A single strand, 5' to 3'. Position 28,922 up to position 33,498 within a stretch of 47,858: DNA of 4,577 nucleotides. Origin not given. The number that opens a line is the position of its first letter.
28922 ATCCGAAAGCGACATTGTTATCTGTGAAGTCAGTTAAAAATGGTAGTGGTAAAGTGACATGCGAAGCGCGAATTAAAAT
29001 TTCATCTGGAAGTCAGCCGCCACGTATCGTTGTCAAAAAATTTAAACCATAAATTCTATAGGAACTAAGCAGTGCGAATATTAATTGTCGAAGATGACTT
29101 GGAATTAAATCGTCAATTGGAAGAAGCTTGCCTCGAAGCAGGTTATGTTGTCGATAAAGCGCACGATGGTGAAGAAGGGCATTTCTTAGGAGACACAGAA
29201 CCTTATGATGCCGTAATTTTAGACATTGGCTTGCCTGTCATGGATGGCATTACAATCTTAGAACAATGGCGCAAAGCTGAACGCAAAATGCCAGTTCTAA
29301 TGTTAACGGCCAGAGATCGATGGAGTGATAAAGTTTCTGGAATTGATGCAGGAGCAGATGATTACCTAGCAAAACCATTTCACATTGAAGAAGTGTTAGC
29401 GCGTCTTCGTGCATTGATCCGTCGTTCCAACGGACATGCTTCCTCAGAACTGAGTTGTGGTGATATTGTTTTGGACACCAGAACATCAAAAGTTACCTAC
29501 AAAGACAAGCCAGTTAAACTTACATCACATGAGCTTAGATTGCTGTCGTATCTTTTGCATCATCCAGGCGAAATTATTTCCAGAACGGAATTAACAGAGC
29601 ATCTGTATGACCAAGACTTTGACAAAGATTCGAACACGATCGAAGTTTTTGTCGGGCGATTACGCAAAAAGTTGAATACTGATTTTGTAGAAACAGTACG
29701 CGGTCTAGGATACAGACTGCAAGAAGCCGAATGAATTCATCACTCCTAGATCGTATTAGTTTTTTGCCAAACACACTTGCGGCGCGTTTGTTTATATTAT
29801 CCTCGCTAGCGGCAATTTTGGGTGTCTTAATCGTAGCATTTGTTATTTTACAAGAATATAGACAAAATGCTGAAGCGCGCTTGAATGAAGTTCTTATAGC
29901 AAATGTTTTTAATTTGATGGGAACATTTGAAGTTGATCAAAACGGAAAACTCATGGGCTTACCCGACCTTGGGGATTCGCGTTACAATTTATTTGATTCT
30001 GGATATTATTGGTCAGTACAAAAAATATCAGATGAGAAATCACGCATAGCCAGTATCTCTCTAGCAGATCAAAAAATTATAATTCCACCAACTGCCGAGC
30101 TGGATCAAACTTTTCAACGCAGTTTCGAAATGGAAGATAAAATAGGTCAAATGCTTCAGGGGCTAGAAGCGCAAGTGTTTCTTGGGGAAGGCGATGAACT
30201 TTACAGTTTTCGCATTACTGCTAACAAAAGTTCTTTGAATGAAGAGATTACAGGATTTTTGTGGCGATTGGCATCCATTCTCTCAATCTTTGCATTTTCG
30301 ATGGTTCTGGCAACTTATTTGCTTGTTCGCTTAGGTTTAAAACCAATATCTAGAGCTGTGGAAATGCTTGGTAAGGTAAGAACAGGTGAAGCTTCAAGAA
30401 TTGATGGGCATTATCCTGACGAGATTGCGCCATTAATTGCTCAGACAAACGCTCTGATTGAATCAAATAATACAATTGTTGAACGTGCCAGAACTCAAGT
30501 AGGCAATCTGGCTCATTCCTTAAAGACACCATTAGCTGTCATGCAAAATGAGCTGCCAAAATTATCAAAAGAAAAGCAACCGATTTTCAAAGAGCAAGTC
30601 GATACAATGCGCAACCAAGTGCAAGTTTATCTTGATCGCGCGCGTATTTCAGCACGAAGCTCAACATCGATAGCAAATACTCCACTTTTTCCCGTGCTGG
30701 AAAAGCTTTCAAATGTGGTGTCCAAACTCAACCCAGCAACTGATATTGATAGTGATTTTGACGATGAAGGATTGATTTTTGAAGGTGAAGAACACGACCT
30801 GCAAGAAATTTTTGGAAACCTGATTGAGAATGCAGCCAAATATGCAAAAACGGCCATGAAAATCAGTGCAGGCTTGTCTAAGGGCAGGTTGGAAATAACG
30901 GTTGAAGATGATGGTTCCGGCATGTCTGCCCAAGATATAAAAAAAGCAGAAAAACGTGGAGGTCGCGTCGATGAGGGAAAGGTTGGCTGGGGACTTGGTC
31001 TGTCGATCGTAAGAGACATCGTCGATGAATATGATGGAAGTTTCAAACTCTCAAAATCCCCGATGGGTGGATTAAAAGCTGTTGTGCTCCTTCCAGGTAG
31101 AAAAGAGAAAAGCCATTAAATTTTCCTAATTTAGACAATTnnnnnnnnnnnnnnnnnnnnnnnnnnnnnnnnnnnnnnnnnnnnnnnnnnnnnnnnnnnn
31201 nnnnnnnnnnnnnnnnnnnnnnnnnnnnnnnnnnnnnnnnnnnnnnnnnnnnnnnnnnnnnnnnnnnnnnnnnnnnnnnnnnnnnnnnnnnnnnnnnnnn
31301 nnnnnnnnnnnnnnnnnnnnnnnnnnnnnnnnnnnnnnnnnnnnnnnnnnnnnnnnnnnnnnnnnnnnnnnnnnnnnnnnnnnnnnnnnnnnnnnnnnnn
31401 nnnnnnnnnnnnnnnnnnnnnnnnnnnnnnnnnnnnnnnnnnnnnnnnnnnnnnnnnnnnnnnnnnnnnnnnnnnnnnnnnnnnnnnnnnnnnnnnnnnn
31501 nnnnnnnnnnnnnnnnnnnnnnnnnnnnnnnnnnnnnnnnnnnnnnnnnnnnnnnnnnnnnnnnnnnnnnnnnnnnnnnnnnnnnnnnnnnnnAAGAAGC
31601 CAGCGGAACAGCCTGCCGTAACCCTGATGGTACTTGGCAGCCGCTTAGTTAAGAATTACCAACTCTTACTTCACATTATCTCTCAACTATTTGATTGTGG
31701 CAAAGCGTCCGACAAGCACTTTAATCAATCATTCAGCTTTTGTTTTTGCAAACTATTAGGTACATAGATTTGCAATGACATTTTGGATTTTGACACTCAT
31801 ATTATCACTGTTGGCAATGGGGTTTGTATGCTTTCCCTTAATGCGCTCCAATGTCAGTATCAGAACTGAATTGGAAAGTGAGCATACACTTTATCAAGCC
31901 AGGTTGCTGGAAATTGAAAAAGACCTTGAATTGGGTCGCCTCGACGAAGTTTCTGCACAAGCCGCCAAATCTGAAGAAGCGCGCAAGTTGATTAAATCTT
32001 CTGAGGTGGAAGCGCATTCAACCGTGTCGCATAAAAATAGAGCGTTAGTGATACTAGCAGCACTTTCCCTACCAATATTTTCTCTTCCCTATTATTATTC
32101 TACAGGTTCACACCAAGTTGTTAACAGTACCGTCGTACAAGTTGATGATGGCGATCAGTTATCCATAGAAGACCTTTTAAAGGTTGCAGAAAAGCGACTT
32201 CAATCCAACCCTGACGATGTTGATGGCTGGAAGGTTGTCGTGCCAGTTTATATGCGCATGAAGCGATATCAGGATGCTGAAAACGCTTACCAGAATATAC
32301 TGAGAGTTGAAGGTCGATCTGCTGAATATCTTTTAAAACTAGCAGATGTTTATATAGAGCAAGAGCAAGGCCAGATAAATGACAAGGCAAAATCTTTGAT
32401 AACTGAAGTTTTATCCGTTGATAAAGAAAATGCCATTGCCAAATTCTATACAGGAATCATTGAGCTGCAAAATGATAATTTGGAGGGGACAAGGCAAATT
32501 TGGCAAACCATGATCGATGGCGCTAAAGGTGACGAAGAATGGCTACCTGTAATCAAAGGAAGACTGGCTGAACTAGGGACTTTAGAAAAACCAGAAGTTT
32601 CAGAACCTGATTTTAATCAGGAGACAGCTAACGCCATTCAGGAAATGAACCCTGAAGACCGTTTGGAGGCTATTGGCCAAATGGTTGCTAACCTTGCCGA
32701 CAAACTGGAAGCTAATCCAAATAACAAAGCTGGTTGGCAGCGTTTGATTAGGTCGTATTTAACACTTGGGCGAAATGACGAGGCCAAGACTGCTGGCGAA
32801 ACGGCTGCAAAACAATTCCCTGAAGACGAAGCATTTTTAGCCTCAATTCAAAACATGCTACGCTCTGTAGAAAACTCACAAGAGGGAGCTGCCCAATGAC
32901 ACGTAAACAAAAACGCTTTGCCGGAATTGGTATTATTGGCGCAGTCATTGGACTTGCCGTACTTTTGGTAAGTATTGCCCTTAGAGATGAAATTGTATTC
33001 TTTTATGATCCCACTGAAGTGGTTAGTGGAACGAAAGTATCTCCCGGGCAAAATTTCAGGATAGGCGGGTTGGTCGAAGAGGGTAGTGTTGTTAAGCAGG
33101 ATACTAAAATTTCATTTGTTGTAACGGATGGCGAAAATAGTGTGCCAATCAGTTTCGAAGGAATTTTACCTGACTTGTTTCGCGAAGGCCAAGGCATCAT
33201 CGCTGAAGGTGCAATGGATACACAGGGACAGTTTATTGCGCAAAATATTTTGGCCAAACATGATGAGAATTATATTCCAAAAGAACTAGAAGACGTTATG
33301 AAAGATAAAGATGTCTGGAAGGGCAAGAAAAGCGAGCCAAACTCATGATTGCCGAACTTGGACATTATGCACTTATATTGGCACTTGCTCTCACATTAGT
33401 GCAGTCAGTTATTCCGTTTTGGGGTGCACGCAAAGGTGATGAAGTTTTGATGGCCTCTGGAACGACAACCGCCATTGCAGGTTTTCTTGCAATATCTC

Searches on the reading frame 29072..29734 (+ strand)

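Call 48: search_protein_families(library=pfam, proteins=[window:29072-29734:+], max_evalue=0.01)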
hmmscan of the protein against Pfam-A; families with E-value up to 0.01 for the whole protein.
window:29072-29734:+ (220 aa): 2 families
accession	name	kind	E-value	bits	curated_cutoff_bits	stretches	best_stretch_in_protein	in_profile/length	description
PF00072.30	Response_reg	-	1.9e-25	89.7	30.2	1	3-112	1-110/111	Response regulator receiver domain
PF00486.34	Trans_reg_C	-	1.5e-23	83.1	26.2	1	146-216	2-77/77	Transcriptional regulatory protein, C terminal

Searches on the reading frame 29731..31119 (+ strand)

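Call 48: search_protein_families(library=pfam, proteins=[window:29731-31119:+], max_evalue=0.01)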
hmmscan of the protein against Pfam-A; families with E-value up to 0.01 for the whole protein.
window:29731-31119:+ (462 aa): 5 families
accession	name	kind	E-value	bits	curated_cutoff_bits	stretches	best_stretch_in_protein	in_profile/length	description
PF02518.31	HATPase_c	-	4.7e-17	62.9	26.4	1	353-455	2-108/111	Histidine kinase-, DNA gyrase B-, and HSP90-like ATPase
PF13581.12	HATPase_c_2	-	2.1e-05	25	27.4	1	357-434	36-112/127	Histidine kinase-like ATPase domain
PF00512.31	HisKA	-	0.00017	22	26.9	1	254-298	3-48/66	His Kinase A (phospho-acceptor) domain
PF14501.12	HATPase_c_5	-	0.00018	21.8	22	1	354-440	3-88/102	GHKL domain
PF13589.12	HATPase_c_3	-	0.00033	21.1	25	1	363-406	9-53/137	Histidine kinase-, DNA gyrase B-, and HSP90-like ATPase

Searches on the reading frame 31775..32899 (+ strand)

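Call 49: search_protein_families(library=pfam, proteins=[window:31775-32899:+], max_evalue=0.01)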
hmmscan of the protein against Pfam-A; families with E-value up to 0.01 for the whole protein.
window:31775-32899:+ (374 aa): 11 families
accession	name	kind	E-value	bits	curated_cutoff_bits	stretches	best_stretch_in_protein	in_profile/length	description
PF23914.1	TPR_CcmH_CycH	-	1.3e-19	71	42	2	139-248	40-149/158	Cytochrome c-type biogenesis protein H TPR domain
PF13432.12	TPR_16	-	1.1e-10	42.2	32.7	1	158-196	6-44/65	Tetratricopeptide repeat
PF13428.12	TPR_14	-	1.3e-09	38.3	23.5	1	319-355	2-38/44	Tetratricopeptide repeat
PF14559.12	TPR_19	-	1.7e-09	38.3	25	1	306-354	13-61/68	Tetratricopeptide repeat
PF25063.1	ARM_TT21_C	-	3.6e-06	27.4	35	1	116-231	22-140/209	Tetratricopeptide repeat protein 21 C-terminal ARM domain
PF07719.23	TPR_2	-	1.3e-05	25.3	27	0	158-177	10-29/34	Tetratricopeptide repeat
PF05843.20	Suf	-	1.9e-05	23.8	24.7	0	137-247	5-112/532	Suppressor of forked protein (Suf)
PF00515.34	TPR_1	-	0.0046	17.2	27.8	0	158-178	10-30/34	Tetratricopeptide repeat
PF13431.12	TPR_17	-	0.0056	17.3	24.4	0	171-202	1-30/34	Tetratricopeptide repeat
PF03704.23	BTAD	-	0.0063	17.3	22.1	0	296-339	74-117/146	Bacterial transcriptional activator domain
PF13174.12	TPR_6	-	0.0064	17.5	26.3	0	323-350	5-32/33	Tetratricopeptide repeat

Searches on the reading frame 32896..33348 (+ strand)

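Call 49: search_protein_families(library=pfam, proteins=[window:32896-33348:+], max_evalue=0.01)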
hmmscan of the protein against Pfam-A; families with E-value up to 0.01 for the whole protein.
window:32896-33348:+ (150 aa): 1 family
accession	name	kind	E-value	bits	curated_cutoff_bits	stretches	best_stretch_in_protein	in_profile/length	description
PF03100.22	CcmE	-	6.6e-34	116.7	24.6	1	33-129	1-99/99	CcmE domain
